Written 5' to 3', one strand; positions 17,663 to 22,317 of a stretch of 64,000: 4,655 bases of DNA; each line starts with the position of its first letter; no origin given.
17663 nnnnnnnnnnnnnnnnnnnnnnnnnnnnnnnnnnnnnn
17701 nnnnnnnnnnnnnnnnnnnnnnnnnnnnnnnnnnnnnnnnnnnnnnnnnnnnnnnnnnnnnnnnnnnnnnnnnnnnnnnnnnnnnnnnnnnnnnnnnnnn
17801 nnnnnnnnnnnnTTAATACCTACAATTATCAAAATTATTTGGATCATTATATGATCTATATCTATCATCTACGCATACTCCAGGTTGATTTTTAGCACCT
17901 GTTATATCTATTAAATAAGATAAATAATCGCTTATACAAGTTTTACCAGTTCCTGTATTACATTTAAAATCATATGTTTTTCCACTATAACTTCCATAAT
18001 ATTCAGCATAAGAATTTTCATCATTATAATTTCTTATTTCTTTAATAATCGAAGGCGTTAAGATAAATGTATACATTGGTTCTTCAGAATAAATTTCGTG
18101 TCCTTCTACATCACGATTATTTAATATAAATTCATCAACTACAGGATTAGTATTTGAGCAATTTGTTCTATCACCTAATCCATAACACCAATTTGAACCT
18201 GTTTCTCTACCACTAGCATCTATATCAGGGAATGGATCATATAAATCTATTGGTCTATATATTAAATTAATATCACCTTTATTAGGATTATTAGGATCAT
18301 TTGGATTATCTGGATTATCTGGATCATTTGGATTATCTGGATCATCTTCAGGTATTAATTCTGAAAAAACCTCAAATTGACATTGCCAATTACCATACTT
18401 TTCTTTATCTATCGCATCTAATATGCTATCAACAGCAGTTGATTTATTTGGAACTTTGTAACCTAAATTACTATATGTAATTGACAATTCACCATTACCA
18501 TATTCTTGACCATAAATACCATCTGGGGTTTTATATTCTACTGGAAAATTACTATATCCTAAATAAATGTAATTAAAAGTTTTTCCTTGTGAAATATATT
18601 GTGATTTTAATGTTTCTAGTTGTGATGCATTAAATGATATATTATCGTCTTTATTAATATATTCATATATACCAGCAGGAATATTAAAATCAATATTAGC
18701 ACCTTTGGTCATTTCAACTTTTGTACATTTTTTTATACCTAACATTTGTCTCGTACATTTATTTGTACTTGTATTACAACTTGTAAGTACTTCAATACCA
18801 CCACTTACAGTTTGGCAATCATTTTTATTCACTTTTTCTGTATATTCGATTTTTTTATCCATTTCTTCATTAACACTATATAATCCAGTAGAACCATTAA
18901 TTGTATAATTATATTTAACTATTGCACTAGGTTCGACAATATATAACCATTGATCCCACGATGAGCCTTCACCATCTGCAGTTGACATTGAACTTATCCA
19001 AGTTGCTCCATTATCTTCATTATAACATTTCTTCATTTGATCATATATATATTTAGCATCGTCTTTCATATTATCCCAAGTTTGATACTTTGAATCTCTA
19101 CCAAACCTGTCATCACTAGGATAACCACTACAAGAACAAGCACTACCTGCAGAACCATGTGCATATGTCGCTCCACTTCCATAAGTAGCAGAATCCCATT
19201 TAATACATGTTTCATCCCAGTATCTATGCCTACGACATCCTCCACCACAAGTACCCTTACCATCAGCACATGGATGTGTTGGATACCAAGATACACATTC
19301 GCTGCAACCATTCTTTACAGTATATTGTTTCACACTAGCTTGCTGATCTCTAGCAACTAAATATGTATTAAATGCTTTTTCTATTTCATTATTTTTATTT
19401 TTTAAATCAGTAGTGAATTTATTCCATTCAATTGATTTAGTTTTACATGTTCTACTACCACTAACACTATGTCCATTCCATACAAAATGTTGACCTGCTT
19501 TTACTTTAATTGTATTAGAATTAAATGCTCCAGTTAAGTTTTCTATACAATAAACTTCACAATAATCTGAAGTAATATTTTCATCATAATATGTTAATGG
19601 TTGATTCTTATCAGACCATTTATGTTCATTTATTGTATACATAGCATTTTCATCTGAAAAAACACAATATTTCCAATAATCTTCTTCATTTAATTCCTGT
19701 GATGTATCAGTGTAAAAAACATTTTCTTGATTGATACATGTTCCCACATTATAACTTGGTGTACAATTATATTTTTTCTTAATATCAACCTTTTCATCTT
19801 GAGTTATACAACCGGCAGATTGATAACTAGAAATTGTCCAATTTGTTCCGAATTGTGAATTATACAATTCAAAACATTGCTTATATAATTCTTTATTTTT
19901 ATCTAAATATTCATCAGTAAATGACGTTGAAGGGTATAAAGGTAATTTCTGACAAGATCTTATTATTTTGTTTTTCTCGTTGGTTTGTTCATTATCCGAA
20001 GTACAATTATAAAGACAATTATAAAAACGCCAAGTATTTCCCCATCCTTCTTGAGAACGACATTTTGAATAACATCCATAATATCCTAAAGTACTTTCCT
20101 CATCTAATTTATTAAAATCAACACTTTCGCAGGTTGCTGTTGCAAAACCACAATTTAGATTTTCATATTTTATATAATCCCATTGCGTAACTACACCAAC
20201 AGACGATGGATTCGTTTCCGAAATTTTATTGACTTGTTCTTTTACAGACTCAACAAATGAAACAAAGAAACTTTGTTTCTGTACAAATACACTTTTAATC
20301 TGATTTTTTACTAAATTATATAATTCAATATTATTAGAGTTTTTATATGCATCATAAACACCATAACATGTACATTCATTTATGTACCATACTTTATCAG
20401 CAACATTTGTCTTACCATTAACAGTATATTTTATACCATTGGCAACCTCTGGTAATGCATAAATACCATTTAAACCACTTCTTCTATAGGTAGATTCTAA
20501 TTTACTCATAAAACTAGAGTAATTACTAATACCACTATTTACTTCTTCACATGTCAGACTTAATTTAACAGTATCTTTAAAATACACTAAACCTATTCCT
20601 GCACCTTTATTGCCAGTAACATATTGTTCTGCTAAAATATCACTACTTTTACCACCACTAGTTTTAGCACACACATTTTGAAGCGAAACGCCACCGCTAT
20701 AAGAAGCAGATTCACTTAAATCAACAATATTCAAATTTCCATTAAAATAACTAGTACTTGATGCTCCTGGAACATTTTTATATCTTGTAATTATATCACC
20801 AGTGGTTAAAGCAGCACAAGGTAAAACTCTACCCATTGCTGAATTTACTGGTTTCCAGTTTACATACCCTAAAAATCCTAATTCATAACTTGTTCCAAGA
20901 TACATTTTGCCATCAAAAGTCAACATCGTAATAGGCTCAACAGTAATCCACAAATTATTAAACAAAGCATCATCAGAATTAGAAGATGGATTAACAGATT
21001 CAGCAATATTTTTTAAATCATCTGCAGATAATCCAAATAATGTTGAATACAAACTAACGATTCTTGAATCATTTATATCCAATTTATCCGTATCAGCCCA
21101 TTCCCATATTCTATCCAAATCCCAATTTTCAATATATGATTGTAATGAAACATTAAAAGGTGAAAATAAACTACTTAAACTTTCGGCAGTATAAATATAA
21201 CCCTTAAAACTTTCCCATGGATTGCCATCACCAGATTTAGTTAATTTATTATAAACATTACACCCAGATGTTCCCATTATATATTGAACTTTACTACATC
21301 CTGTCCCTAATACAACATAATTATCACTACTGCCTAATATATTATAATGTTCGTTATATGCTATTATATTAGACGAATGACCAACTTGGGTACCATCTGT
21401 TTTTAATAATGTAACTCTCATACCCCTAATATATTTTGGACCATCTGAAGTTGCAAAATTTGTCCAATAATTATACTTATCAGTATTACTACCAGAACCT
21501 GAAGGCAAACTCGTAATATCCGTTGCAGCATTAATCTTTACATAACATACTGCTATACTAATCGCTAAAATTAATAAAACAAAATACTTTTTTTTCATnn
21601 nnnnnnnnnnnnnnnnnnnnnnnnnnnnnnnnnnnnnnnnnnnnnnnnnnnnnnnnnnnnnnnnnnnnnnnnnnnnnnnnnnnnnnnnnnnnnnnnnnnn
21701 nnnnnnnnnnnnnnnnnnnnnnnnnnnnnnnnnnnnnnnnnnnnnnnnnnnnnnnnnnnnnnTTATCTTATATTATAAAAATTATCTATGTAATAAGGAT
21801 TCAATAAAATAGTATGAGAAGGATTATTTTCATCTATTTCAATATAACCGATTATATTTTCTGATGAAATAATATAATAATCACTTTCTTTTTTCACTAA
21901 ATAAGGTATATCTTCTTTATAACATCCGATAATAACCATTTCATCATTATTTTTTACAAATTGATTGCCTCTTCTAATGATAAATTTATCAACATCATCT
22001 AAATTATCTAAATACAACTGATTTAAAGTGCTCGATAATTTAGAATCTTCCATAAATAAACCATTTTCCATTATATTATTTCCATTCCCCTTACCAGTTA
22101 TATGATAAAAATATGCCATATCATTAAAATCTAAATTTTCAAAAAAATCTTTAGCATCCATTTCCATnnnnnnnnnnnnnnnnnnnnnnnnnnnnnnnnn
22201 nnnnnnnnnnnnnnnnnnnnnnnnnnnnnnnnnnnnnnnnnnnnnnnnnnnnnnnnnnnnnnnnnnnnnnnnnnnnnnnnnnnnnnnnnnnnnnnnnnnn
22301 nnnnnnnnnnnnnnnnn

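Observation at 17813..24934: Non-canonical pilus/secretion cluster: PilC-like platform protein with a 235-aa N-terminal extension, a prepilin peptidase, a 134-aa unknown and a 1261-aa Cys-rich secreted protein, with no secretion ATPase nearby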

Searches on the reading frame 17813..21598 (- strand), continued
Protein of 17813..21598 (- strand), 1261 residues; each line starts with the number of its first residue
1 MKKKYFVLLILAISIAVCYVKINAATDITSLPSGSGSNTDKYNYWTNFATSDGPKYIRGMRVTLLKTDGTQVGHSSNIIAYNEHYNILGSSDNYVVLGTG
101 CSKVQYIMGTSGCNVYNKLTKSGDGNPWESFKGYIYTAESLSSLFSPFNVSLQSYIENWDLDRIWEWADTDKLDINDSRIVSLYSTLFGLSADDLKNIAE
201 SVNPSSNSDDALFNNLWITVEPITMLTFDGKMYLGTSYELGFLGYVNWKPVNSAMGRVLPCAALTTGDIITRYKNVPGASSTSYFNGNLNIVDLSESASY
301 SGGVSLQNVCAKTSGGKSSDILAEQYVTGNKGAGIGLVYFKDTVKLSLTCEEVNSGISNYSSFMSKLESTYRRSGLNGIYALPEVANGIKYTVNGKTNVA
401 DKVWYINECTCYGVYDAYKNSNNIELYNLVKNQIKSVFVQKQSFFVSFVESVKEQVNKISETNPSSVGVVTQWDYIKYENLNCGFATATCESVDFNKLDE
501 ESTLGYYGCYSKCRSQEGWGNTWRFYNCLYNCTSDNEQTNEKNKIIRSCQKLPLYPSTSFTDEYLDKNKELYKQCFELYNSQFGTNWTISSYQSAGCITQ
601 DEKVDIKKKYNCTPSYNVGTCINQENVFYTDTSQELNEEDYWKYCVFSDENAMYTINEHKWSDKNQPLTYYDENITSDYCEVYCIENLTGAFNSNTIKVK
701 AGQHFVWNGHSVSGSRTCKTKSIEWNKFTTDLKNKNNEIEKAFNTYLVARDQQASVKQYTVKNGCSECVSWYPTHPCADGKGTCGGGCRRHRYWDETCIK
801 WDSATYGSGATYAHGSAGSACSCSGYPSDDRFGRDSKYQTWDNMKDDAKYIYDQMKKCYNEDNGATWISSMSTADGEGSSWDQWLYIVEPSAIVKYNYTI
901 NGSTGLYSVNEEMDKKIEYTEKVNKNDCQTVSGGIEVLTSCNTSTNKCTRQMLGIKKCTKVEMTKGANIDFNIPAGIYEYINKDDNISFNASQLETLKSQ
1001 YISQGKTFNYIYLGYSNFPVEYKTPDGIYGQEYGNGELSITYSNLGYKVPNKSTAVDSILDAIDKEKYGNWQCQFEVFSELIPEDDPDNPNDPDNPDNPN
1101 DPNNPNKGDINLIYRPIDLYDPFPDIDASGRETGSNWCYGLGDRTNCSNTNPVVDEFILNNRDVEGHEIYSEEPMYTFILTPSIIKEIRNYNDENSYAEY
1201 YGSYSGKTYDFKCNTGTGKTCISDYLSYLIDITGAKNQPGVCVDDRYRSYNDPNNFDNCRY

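Call 58: find_encoding_contigs(protein=P0132, flank=10000, max_places=1)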
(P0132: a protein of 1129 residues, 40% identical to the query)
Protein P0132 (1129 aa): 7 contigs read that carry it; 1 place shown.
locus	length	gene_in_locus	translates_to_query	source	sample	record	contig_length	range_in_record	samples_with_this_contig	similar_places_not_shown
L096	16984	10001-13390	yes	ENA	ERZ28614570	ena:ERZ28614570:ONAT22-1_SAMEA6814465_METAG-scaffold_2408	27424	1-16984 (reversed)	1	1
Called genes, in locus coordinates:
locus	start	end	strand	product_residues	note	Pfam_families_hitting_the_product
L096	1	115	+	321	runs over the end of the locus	PF00535:Glycos_transf_2, PF13641:Glyco_tranf_2_3 (weak)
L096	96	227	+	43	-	-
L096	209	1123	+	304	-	PF01757:Acyl_transf_3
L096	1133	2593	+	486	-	PF01943:Polysacc_synt, PF13440:Polysacc_synt_3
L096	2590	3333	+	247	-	PF08889:WbqC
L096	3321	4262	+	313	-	-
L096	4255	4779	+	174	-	PF13302:Acetyltransf_3, PF13420:Acetyltransf_4, PF00583:Acetyltransf_1, PF13508:Acetyltransf_7 (weak)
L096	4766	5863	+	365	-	PF00155:Aminotran_1_2, PF01041:DegT_DnrJ_EryC1, PF00266:Aminotran_5 (faint), PF01053:Cys_Met_Meta_PP (weak), PF01212:Beta_elim_lyase (weak)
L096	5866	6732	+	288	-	PF00483:NTP_transferase, PF12804:NTP_transf_3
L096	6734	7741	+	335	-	PF01073:3Beta_HSD, PF01370:Epimerase, PF02719:Polysacc_synt_2, PF04321:RmlD_sub_bind, PF07993:NAD_binding_4, PF16363:GDP_Man_Dehyd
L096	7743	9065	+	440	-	PF03446:NAD_binding_2 (faint), PF03721:UDPG_MGDP_dh_N, PF00984:UDPG_MGDP_dh, PF03720:UDPG_MGDP_dh_C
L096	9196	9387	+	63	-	PF13192:Thioredoxin_3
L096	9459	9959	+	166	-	PF06210:DUF1003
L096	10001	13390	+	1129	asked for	-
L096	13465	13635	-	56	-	PF00830:Ribosomal_L28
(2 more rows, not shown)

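Call 59: find_encoding_contigs(protein=P0130, flank=10000, max_places=1)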
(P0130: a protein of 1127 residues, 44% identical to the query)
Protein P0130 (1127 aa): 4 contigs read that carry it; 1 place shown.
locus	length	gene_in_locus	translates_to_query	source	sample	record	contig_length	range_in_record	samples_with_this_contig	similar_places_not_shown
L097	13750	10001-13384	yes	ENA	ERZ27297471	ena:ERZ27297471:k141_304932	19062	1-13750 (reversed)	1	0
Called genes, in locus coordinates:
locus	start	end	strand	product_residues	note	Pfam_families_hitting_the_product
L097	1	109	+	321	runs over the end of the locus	PF00535:Glycos_transf_2, PF13641:Glyco_tranf_2_3 (weak)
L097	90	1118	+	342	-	PF01757:Acyl_transf_3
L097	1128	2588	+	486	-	PF01943:Polysacc_synt, PF13440:Polysacc_synt_3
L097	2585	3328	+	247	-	PF08889:WbqC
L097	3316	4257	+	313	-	-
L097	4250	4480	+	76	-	-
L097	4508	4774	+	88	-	PF13420:Acetyltransf_4 (weak), PF00583:Acetyltransf_1 (weak)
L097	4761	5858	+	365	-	PF00155:Aminotran_1_2, PF01041:DegT_DnrJ_EryC1, PF00266:Aminotran_5 (weak), PF01053:Cys_Met_Meta_PP (faint), PF01212:Beta_elim_lyase (weak)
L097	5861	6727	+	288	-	PF00483:NTP_transferase, PF12804:NTP_transf_3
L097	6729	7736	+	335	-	PF01073:3Beta_HSD, PF01370:Epimerase, PF02719:Polysacc_synt_2, PF04321:RmlD_sub_bind, PF07993:NAD_binding_4, PF16363:GDP_Man_Dehyd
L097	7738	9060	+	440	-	PF03446:NAD_binding_2 (faint), PF03721:UDPG_MGDP_dh_N, PF00984:UDPG_MGDP_dh, PF03720:UDPG_MGDP_dh_C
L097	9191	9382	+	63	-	PF13192:Thioredoxin_3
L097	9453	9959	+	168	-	PF06210:DUF1003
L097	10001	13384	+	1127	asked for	-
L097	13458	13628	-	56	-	PF00830:Ribosomal_L28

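Call 71: search_dna_similar(query=window:17813-21598:-, collection=phages, mode=protein, max_evalue=0.01, max_rows=8)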
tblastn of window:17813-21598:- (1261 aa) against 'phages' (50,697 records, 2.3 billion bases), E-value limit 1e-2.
No match.

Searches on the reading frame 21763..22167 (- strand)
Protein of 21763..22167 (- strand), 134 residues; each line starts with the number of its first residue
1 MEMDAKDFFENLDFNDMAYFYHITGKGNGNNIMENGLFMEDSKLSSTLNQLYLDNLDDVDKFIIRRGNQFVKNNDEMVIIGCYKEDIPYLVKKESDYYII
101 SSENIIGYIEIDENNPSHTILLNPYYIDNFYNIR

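Call 5: search_protein_families(library=pfam, proteins=[window:21763-22167:-], max_evalue=0.01)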
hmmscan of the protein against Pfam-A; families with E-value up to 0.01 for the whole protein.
window:21763-22167:- (134 aa): 0 families

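Call 6: search_protein_families(library=ncbifam, proteins=[window:21763-22167:-], max_evalue=0.01)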
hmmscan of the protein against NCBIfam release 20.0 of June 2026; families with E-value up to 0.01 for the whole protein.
window:21763-22167:- (134 aa): 0 families

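Call 37: search_protein_families(library=phrogs, proteins=[window:21763-22167:-], max_evalue=0.01)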
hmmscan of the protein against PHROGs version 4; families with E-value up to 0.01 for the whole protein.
window:21763-22167:- (134 aa): 0 families
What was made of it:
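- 21763..22167 (-): 134-aa cytoplasmic protein of unknown function, starting 15 nt after pilD. A lineage-specific neighbour. No family hit (calls 5, 6, 37).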

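Call 70: search_dna_similar(query=window:21763-22167:-, collection=phages, mode=protein, max_evalue=0.01, max_rows=8)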
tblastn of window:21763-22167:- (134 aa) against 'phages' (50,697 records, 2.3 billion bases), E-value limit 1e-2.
No match.
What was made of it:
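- Tried and rejected: tblastn of both proteins against phage genomes found no match, so they are not a prophage insertion (calls 70, 71).
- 21763..22167 (-): No phage match (call 70).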
